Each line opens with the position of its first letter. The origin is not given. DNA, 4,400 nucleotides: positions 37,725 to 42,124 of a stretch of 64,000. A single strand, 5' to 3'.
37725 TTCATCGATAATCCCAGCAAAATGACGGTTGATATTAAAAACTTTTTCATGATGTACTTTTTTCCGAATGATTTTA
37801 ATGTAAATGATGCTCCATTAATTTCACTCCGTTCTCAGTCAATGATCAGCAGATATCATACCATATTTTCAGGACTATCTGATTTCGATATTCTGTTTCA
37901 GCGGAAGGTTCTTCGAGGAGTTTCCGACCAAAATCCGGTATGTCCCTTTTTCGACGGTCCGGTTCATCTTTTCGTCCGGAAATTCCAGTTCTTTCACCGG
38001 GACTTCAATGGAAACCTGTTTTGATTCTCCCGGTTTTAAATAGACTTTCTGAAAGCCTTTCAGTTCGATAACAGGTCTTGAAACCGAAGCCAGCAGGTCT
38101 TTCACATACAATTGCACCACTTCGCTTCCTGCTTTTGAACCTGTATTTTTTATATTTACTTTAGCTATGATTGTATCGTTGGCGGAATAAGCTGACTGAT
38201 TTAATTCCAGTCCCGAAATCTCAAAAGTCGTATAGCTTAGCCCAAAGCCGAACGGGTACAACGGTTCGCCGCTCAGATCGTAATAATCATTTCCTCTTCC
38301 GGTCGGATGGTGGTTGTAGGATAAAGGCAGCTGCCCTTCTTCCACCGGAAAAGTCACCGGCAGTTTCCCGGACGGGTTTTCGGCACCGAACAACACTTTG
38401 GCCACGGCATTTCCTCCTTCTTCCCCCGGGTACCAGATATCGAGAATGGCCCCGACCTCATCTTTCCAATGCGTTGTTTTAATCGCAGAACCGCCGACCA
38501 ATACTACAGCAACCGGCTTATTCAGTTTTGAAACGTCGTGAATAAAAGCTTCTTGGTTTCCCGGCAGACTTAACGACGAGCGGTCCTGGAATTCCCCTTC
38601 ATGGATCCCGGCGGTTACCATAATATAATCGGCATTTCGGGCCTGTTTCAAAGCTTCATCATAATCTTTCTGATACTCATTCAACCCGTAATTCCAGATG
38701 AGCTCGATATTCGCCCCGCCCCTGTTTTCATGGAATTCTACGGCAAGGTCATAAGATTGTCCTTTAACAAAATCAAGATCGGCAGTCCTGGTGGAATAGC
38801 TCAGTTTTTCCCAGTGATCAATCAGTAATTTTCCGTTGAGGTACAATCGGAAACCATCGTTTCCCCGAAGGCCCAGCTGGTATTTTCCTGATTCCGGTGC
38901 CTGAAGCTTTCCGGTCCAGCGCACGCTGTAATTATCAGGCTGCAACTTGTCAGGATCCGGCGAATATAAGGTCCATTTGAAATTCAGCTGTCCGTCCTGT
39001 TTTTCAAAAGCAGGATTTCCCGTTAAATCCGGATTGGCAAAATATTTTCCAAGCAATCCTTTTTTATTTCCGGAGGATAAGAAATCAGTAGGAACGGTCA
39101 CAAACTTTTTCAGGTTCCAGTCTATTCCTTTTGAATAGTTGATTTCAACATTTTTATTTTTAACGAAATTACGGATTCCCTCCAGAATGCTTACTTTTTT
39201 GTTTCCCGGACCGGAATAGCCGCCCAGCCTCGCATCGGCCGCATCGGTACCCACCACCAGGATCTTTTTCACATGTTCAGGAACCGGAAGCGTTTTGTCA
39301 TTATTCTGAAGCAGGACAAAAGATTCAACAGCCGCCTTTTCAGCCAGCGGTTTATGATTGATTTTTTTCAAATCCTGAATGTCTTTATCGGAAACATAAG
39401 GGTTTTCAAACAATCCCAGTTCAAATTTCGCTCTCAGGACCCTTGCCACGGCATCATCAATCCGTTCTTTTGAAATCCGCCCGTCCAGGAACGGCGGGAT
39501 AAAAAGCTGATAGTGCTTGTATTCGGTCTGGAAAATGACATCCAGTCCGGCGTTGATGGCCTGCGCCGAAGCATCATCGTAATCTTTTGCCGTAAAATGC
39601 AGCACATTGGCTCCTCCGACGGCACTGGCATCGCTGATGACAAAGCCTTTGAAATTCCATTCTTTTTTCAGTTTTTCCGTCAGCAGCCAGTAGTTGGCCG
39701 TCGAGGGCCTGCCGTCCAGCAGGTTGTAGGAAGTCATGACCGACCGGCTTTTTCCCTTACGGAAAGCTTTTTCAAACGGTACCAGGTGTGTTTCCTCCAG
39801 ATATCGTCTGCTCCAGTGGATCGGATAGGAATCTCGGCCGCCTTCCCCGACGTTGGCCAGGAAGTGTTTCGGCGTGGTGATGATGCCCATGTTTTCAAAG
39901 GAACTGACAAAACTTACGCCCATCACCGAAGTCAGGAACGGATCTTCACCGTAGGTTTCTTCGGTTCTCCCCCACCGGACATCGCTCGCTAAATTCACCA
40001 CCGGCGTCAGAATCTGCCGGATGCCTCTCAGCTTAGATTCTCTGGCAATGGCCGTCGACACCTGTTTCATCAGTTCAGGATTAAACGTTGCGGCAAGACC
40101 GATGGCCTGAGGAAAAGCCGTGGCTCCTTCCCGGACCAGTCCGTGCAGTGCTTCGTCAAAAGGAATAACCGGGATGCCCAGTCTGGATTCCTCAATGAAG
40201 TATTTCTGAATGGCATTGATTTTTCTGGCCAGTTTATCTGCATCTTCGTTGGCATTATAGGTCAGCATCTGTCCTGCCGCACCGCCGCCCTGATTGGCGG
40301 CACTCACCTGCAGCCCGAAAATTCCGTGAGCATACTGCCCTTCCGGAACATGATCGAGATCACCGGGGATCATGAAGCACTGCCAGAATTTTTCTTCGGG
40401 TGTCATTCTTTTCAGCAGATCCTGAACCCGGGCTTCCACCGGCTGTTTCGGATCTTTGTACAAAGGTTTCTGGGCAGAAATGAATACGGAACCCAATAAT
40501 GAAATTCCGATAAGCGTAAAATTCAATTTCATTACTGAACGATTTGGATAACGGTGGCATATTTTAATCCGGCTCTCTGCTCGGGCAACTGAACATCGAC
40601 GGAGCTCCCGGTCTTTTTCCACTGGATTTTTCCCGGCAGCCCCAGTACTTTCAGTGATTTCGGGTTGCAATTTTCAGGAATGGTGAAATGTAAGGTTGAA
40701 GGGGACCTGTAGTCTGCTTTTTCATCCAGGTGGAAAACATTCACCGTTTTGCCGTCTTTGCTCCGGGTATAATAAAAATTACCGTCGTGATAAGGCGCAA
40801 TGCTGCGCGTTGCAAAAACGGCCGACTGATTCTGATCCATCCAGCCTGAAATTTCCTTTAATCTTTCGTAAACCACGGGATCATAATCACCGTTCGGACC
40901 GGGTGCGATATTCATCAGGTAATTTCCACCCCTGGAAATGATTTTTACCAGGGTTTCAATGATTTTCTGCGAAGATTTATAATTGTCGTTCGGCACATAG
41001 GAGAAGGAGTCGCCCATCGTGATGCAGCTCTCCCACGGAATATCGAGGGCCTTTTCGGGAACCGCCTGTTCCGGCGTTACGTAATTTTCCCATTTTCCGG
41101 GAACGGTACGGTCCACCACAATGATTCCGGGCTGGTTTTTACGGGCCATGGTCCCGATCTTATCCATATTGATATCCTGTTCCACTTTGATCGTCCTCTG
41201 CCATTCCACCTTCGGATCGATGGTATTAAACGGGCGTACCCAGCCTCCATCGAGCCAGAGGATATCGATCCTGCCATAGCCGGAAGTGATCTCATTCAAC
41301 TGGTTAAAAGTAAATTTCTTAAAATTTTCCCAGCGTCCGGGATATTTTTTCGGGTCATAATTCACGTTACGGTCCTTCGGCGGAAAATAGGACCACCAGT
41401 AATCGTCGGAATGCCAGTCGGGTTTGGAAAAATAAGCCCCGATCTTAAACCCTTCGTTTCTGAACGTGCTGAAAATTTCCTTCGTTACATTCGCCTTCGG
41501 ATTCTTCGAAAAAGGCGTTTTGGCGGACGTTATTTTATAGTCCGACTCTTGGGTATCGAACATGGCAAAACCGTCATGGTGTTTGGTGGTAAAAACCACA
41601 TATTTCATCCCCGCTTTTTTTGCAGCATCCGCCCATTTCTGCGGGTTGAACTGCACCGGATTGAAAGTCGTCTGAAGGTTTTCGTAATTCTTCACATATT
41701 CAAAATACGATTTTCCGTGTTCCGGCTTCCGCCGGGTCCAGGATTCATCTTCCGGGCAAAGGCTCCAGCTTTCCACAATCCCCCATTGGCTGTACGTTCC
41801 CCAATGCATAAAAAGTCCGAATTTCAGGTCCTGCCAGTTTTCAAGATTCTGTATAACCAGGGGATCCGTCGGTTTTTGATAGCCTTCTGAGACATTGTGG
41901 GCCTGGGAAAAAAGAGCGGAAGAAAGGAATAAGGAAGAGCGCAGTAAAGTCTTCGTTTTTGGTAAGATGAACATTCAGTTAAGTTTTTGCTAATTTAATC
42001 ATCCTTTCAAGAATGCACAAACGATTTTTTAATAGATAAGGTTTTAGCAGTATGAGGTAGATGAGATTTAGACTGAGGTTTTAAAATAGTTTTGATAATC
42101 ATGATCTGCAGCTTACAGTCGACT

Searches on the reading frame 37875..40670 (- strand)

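Call 89: search_protein_families(library=pfam, proteins=[window:37875-40670:-], max_evalue=0.00001)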
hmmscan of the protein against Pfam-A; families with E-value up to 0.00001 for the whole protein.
window:37875-40670:- (931 aa): 4 families
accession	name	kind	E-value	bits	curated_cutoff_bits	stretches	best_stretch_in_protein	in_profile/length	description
PF00933.27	Glyco_hydro_3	-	1.2e-59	202.7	27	1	133-413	30-315/316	Glycosyl hydrolase family 3 N terminal domain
PF01915.27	Glyco_hydro_3_C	-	2.6e-55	188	31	1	452-813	2-200/200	Glycosyl hydrolase family 3 C-terminal domain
PF14310.12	Fn3-like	-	1.1e-25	90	25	1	850-919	1-71/71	Fibronectin type III-like domain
PF07691.17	PA14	-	1.8e-23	83.4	24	1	536-661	2-135/147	PA14 domain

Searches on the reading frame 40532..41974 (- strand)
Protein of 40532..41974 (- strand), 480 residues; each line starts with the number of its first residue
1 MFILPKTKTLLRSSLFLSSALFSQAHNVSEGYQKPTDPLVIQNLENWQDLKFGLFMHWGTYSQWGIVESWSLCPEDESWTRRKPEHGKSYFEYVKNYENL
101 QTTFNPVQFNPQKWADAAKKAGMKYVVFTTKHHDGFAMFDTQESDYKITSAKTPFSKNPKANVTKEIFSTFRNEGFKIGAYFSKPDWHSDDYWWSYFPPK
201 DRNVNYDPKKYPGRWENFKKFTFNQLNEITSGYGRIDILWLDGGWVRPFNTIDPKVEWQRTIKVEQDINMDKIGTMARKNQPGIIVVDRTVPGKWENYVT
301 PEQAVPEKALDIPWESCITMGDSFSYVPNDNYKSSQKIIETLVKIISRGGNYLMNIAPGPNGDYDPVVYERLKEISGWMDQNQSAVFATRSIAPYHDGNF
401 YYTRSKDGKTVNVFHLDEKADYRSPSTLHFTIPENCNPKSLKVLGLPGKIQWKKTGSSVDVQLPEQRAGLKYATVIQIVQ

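Call 89: search_protein_families(library=pfam, proteins=[window:40532-41974:-], max_evalue=0.00001)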
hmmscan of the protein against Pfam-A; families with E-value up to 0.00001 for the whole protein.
window:40532-41974:- (480 aa): 1 family
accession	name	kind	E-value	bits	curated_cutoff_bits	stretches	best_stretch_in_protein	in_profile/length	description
PF01120.23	Alpha_L_fucos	-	8e-93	312.1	25.2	1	22-382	4-343/345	Alpha-L-fucosidase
